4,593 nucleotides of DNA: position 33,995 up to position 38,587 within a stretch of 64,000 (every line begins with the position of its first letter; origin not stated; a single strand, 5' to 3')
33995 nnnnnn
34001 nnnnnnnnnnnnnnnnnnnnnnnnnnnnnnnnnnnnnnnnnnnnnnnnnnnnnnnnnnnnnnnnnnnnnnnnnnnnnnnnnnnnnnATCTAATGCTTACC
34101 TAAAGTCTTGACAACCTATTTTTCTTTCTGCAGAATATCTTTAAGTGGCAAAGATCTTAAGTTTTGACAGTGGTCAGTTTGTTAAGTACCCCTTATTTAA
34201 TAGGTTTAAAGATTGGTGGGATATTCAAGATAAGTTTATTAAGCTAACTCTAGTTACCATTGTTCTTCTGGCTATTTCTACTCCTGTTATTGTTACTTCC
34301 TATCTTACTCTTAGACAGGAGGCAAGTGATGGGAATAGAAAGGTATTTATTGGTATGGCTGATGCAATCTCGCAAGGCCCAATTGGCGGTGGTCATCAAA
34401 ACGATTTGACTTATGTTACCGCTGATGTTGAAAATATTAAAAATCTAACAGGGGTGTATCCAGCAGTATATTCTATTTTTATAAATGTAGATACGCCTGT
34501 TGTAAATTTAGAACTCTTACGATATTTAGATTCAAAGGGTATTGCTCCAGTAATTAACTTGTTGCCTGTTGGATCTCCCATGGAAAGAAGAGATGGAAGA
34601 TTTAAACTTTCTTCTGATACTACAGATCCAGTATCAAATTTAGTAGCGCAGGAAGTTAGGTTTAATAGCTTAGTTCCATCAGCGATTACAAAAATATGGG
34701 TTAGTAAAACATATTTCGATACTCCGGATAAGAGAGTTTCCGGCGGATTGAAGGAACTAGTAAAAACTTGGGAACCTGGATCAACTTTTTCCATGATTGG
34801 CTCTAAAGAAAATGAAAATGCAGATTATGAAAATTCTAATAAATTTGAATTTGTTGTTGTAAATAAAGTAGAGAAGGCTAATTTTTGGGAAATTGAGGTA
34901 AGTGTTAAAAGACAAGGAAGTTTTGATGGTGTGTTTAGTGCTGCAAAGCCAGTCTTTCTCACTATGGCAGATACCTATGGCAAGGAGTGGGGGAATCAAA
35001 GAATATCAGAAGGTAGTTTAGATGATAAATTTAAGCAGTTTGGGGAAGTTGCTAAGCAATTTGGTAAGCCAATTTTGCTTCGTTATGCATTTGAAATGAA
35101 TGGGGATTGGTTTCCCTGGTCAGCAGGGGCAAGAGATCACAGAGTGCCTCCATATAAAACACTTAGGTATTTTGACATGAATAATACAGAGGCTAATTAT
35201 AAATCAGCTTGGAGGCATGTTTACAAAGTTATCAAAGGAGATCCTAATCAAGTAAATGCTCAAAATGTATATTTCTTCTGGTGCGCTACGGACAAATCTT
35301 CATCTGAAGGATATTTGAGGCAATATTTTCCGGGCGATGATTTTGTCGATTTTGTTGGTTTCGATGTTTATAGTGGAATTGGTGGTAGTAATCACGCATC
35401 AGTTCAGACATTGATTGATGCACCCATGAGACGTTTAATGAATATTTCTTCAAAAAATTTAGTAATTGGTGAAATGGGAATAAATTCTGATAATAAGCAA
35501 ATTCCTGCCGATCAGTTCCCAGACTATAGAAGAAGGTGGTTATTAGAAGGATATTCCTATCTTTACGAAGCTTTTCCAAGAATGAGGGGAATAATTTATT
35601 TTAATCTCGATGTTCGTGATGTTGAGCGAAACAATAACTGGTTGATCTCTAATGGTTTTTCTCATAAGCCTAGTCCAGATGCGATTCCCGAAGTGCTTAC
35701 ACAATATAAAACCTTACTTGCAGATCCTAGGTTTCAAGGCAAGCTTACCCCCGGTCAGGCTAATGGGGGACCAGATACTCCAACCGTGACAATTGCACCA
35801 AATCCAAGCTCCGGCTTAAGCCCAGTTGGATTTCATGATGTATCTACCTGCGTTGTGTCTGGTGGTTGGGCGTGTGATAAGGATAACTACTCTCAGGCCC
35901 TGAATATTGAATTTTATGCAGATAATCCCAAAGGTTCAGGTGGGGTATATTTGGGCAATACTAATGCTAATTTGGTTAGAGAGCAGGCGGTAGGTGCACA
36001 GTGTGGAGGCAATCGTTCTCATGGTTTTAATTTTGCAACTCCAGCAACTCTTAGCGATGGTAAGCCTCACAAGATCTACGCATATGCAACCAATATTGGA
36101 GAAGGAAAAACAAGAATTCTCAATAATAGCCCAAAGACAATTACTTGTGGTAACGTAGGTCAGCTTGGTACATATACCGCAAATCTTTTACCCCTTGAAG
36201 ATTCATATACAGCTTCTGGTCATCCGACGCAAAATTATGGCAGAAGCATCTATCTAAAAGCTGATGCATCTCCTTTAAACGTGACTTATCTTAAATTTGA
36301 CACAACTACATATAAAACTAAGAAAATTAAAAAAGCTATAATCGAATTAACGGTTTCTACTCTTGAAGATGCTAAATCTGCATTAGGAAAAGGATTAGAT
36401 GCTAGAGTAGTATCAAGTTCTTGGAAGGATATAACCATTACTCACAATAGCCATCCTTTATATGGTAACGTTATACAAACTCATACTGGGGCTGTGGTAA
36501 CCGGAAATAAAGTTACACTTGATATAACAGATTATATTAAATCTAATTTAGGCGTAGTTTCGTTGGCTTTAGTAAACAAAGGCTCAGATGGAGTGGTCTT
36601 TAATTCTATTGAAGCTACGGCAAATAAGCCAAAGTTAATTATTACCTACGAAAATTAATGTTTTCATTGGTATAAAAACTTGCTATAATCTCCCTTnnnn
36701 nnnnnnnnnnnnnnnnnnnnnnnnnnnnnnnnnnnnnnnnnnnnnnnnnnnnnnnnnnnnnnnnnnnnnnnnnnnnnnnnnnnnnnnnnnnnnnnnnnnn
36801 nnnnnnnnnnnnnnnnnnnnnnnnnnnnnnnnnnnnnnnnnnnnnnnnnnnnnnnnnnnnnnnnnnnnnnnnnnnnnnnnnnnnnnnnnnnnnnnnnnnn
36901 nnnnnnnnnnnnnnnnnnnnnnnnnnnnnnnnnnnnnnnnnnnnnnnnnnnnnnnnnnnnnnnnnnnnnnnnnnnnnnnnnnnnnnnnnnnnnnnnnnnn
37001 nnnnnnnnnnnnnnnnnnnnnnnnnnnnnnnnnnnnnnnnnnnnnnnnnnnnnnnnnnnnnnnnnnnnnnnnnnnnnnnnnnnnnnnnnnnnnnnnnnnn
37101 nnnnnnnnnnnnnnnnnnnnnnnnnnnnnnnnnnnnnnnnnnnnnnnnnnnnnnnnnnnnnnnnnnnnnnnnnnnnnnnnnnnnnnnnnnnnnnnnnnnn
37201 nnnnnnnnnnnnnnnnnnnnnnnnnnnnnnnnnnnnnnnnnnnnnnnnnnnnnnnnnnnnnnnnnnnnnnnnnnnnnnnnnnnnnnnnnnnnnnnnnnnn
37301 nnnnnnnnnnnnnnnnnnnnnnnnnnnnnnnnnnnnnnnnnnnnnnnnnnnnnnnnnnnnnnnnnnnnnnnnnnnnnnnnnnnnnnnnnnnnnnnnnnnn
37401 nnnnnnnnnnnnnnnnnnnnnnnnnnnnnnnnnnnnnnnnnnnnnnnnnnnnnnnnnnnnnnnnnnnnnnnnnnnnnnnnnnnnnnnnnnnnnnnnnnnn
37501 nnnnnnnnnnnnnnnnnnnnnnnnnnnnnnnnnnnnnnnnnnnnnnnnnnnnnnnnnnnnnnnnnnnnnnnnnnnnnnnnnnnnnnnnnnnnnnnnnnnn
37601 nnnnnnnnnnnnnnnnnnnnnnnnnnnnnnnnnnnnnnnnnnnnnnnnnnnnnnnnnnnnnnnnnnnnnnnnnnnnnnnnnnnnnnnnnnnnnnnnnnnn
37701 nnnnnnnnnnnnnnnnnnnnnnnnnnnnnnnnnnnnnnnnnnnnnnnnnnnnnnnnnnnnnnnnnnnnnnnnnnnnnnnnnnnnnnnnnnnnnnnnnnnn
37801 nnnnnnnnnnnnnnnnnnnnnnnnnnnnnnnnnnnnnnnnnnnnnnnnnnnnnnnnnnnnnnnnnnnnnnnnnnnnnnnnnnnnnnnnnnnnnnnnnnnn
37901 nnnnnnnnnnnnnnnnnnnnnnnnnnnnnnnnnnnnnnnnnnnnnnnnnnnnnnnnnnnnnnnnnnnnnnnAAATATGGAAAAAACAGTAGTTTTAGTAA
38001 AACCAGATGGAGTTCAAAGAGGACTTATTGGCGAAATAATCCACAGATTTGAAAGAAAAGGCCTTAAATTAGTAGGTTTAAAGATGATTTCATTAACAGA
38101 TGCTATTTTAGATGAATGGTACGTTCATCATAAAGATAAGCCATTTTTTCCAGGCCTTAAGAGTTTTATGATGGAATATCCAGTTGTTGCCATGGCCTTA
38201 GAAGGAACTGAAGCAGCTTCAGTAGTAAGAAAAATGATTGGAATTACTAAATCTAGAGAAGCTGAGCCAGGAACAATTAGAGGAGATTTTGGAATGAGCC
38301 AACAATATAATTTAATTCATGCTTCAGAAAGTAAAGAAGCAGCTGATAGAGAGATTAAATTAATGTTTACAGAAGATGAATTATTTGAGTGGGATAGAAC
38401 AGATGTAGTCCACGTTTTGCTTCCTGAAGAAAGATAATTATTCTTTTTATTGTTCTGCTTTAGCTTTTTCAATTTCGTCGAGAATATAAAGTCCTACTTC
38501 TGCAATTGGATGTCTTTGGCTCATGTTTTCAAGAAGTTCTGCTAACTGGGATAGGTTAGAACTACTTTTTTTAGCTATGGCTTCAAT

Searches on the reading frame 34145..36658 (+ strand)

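Call 55: search_protein_families(library=pfam, proteins=[window:34145-36658:+], max_evalue=0.00001)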
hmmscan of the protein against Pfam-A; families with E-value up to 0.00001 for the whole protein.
window:34145-36658:+ (837 aa): 2 families
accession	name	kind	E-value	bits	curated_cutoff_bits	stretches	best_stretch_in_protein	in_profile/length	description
PF24517.2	CBM96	-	9.9e-21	74.7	26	1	679-835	3-164/164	Carbohydrate-binding module family 96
PF02156.21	Glyco_hydro_26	-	2e-10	41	20.2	1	307-411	150-232/311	Glycosyl hydrolase family 26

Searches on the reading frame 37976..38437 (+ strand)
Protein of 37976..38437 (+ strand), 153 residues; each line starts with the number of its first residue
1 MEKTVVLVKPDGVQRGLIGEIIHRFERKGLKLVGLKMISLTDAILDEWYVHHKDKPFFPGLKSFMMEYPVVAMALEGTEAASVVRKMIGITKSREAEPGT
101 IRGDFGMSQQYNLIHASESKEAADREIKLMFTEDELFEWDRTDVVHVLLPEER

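Call 55: search_protein_families(library=pfam, proteins=[window:37976-38437:+], max_evalue=0.00001)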
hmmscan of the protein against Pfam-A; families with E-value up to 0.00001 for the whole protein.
window:37976-38437:+ (153 aa): 1 family
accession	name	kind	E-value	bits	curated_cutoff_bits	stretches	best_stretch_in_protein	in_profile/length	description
PF00334.24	NDK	-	2.2e-51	173.7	27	1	2-135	1-134/135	Nucleoside diphosphate kinase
